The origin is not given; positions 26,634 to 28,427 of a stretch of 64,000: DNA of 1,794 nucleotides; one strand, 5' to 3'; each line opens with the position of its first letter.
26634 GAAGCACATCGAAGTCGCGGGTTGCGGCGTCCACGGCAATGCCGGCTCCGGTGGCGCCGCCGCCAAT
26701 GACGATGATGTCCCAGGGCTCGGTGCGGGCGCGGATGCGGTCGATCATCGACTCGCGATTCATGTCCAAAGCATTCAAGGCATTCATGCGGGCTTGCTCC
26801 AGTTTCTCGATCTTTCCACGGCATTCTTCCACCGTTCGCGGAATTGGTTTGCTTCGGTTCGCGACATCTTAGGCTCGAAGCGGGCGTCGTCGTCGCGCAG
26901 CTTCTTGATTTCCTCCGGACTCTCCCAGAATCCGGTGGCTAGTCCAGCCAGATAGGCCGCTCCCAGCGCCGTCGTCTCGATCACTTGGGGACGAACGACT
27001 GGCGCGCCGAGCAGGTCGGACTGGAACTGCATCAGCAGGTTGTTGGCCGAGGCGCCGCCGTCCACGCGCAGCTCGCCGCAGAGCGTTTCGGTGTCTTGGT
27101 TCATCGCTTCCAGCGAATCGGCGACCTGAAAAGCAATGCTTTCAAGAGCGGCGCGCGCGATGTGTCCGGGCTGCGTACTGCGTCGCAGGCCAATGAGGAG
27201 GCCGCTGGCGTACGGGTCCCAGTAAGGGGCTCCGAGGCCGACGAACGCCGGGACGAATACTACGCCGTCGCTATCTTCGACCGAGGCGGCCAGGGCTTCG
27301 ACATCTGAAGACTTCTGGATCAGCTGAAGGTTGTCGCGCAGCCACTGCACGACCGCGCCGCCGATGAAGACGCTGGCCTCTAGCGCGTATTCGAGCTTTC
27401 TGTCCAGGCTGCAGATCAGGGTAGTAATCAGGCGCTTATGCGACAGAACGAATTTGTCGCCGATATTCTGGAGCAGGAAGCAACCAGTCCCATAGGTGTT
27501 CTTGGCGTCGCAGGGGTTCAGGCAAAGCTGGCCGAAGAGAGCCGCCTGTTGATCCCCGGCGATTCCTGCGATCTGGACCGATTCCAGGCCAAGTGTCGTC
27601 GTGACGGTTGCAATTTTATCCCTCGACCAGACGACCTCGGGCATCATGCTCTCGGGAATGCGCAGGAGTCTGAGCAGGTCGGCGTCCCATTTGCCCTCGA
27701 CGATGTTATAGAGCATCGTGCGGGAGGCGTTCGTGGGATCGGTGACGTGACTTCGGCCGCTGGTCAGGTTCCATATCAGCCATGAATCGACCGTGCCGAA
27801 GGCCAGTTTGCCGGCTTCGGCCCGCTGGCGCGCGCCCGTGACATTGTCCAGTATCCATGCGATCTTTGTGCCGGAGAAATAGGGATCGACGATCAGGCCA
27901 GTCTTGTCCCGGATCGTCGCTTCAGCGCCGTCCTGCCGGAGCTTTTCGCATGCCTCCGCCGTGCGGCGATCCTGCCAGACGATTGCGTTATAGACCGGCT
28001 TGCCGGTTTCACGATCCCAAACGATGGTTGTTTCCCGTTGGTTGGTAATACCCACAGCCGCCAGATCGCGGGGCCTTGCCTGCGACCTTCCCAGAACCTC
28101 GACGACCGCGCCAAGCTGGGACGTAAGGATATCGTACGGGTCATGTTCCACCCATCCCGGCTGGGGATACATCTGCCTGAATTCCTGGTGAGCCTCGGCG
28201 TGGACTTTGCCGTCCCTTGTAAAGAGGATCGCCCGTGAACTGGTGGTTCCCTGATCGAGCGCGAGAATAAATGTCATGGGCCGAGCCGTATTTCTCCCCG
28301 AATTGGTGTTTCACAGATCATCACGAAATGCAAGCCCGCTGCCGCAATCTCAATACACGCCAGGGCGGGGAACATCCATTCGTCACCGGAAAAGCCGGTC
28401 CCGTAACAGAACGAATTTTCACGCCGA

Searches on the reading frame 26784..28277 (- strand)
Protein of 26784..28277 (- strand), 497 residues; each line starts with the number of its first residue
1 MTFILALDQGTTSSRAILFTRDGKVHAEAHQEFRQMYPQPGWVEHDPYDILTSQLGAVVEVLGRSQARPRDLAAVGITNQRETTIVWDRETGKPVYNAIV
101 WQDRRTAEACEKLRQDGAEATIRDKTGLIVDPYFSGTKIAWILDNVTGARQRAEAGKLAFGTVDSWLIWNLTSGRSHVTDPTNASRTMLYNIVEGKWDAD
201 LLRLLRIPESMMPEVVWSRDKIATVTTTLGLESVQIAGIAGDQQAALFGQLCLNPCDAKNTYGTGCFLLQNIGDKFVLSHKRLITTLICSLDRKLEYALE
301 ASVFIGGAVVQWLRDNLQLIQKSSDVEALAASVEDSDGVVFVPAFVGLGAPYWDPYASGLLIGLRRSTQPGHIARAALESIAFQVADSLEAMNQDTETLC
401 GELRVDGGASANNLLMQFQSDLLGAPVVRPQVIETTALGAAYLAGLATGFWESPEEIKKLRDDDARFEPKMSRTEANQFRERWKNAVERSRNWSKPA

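Call 80: search_protein_families(library=pfam, proteins=[window:26784-28277:-], max_evalue=0.0001)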
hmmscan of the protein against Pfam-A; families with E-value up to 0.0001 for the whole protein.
window:26784-28277:- (497 aa): 2 families
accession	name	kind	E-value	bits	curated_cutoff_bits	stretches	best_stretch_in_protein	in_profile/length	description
PF00370.27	FGGY_N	-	1.6e-73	247.8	28.8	1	4-249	2-245/245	FGGY family of carbohydrate kinases, N-terminal domain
PF02782.22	FGGY_C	-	1.1e-43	149.8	27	1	259-447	2-197/198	FGGY family of carbohydrate kinases, C-terminal domain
